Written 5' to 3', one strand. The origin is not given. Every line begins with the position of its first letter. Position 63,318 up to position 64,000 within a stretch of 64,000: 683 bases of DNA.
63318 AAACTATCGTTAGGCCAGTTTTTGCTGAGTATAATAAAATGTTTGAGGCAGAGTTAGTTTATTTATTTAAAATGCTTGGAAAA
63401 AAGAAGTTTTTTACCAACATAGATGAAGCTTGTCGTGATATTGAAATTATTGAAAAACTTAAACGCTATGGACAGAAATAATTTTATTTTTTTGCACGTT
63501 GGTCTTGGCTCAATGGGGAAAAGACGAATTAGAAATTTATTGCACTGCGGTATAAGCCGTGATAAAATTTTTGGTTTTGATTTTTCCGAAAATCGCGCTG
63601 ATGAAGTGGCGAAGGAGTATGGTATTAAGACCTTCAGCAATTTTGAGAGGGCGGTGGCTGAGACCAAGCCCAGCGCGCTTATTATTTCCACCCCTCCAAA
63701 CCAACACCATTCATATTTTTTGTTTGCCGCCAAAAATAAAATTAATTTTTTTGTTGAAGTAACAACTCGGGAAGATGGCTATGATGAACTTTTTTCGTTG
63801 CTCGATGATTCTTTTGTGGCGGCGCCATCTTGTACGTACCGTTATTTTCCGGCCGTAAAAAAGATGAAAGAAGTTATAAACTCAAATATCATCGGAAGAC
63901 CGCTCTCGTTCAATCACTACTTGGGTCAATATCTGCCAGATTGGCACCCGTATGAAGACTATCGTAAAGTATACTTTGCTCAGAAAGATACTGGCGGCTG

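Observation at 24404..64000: ~40-kb glycan biosynthesis super-locus with a nonulosonic-acid-like activation branch, amidation and heavy methylation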

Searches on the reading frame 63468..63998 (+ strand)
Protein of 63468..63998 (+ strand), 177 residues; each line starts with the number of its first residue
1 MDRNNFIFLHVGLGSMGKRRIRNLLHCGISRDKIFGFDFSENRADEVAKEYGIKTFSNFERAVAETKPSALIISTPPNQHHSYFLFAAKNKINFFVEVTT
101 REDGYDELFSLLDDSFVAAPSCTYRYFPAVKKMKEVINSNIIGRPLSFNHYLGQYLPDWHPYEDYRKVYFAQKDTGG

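Call 8: search_protein_families(library=pfam, proteins=[window:63468-63998:+])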
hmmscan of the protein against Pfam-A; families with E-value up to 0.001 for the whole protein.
window:63468-63998:+ (177 aa): 3 families
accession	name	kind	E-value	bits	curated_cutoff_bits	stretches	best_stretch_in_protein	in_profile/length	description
PF01408.29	GFO_IDH_MocA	-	1.5e-10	42.3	24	1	11-97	6-92/120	Oxidoreductase family, NAD-binding Rossmann fold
PF03807.23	F420_oxidored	-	0.00033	21.6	21.6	1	11-82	5-74/94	NADP oxidoreductase coenzyme F420-dependent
PF03446.21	NAD_binding_2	-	0.00061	20.3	21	1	11-78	5-68/161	NAD binding domain of 6-phosphogluconate dehydrogenase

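Call 17: search_protein_families(library=ncbifam, proteins=[window:63468-63998:+], max_evalue=0.00001)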
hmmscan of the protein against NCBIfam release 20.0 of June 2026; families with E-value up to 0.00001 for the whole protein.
window:63468-63998:+ (177 aa): 2 families
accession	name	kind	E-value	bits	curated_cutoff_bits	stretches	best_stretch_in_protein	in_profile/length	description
NF040723.1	UDP-GlcNAcDh_Arch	equivalog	2.1e-09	37.4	450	1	11-147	6-143/302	UDP-N-acetylglucosamine 3-dehydrogenase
TIGR04380.1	myo_inos_iolG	equivalog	4.8e-08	32.2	355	1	11-145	7-145/330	inositol 2-dehydrogenase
